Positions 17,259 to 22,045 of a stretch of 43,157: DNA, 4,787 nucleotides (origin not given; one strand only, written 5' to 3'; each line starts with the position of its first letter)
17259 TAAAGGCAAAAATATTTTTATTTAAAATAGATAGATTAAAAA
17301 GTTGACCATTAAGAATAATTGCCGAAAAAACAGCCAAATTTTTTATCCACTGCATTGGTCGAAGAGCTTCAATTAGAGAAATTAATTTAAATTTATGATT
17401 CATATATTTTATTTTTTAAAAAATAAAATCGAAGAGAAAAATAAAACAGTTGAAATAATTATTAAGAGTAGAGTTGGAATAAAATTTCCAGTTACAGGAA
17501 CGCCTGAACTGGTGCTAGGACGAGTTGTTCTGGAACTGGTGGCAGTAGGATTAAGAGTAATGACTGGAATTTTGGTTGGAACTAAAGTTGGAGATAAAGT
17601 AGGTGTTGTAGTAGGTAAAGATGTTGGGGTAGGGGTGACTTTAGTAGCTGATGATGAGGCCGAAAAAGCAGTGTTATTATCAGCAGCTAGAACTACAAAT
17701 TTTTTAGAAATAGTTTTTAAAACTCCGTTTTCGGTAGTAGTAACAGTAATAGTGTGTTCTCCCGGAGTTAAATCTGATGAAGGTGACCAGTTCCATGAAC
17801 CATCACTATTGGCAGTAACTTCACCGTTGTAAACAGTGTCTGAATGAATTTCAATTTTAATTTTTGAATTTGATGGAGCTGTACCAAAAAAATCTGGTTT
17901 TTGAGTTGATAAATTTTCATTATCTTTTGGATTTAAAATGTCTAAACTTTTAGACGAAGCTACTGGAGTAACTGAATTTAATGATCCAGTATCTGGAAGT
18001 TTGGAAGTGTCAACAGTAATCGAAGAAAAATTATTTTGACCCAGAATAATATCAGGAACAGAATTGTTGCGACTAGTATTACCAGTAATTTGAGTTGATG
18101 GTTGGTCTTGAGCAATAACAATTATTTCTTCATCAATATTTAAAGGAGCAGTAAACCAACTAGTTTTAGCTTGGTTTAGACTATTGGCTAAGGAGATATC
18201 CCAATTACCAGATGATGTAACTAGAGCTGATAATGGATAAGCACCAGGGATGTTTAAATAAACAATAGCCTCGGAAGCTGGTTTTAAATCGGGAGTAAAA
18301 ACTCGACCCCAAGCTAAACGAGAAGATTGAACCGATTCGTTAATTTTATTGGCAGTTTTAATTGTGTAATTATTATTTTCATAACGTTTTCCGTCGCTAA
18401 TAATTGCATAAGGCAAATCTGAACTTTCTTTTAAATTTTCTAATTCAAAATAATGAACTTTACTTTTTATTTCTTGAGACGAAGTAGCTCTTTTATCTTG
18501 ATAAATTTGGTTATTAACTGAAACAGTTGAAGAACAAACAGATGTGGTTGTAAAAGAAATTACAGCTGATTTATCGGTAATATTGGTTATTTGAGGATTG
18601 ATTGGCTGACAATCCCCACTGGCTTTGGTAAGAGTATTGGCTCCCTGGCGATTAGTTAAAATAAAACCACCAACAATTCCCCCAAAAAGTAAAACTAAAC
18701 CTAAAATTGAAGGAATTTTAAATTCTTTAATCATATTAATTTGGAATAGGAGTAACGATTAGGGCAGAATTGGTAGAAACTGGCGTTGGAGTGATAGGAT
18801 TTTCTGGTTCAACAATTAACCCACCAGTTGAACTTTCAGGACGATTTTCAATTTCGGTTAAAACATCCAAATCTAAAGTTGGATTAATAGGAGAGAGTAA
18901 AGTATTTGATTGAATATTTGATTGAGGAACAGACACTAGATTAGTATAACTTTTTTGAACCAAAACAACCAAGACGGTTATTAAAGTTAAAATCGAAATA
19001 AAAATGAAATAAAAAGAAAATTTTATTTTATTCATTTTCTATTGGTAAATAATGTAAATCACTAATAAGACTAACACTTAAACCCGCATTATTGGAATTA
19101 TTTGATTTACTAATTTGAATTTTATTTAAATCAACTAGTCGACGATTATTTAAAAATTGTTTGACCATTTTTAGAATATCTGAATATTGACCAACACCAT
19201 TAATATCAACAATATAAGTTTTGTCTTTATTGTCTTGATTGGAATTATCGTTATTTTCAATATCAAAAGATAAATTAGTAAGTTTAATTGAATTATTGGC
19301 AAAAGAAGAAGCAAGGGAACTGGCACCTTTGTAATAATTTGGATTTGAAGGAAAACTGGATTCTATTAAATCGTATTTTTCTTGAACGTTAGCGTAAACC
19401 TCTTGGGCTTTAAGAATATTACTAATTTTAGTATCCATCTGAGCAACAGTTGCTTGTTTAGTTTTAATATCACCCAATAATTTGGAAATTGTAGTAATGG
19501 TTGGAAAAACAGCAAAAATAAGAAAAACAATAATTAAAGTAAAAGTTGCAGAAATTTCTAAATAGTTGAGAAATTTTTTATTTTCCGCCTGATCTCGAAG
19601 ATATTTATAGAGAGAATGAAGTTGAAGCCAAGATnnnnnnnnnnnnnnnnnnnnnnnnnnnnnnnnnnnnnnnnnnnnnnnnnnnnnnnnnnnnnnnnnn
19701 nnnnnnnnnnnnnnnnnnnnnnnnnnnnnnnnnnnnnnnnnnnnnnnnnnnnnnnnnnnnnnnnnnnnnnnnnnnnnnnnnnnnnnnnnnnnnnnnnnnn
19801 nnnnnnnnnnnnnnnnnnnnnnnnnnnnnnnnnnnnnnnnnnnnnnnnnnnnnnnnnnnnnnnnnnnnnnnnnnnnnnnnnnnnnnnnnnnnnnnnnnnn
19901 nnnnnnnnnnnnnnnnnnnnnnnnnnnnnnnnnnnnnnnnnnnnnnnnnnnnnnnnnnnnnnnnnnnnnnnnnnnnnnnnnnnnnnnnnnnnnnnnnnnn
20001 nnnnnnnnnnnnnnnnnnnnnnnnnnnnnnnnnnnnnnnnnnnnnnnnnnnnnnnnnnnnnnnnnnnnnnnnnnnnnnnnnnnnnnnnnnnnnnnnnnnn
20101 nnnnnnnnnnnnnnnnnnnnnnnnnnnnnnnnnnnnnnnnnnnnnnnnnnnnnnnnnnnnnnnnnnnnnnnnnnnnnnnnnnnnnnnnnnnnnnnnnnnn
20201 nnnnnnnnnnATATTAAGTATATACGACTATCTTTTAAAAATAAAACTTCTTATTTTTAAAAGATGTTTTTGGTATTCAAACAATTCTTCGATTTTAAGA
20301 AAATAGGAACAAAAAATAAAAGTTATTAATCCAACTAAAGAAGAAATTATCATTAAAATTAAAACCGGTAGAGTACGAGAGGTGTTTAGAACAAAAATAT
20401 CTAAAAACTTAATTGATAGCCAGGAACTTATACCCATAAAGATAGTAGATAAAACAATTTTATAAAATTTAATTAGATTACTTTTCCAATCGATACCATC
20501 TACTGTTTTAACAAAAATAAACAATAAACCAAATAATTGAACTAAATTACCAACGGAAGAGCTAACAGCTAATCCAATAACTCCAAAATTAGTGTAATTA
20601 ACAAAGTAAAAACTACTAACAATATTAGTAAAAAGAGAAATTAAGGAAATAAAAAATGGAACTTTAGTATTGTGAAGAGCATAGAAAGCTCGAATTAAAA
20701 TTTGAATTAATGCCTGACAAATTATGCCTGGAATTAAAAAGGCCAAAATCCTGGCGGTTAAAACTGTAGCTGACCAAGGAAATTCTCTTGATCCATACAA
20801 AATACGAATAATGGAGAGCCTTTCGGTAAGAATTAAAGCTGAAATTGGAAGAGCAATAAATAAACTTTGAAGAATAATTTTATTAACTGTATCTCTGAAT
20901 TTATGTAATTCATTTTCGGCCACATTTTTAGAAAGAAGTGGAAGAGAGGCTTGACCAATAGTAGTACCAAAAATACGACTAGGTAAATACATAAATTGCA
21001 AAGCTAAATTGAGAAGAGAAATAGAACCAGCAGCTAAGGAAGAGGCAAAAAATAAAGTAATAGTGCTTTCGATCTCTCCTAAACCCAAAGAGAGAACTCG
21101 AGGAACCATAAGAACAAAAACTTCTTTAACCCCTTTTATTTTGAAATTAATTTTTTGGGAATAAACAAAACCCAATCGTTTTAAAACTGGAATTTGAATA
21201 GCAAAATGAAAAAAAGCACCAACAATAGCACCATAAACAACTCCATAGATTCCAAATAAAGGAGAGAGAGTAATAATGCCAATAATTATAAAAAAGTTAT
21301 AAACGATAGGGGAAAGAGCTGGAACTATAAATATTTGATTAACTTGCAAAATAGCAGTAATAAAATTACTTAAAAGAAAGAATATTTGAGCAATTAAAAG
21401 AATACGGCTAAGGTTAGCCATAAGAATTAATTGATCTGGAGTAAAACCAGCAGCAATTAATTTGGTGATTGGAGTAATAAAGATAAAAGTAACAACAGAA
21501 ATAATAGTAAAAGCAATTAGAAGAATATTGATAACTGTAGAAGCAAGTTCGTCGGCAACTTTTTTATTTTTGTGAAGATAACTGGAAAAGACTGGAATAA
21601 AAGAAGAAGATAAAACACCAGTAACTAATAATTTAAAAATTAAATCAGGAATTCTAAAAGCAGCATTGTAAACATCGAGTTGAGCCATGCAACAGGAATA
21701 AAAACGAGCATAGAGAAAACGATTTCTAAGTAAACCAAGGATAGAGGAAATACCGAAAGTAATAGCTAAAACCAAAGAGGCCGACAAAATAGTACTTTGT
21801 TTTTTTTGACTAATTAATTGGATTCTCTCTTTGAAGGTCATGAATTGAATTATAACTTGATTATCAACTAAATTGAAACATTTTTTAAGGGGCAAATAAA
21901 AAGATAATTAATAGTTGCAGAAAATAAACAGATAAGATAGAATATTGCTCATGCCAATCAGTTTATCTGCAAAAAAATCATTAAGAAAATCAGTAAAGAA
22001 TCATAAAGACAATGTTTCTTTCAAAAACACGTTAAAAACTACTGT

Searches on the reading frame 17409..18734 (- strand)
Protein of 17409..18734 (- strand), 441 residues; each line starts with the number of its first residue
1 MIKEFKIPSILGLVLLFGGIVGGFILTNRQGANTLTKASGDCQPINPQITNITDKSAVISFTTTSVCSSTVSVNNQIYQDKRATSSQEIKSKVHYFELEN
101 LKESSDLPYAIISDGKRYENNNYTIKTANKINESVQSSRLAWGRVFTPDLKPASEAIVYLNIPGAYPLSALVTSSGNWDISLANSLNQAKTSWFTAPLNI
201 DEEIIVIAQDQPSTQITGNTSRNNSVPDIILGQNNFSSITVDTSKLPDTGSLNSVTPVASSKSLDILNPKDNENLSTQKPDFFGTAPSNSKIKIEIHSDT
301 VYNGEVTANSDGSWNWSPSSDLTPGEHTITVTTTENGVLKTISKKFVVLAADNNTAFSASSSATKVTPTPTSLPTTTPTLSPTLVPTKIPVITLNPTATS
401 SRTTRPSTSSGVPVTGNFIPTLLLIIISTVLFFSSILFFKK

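Call 79: search_protein_families(library=pfam, proteins=[window:17409-18734:-], max_evalue=0.00001)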
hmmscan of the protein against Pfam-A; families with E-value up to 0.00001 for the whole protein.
window:17409-18734:- (441 aa): 1 family
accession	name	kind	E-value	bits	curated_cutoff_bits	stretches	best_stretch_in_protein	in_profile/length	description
PF19077.6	Big_13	-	5.2e-08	33.8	27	1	276-338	25-88/102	Bacterial Ig-like domain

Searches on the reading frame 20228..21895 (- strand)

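Call 29: search_protein_families(library=pfam, proteins=[window:20228-21895:-], max_evalue=0.00001)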
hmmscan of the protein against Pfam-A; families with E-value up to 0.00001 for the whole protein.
window:20228-21895:- (555 aa): 2 families
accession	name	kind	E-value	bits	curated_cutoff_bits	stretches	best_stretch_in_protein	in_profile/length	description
PF03023.19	MurJ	-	4.5e-74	250.1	27.4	1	73-502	11-441/451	Lipid II flippase MurJ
PF01554.23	MatE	-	4.8e-11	43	24.9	1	277-428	13-159/161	MatE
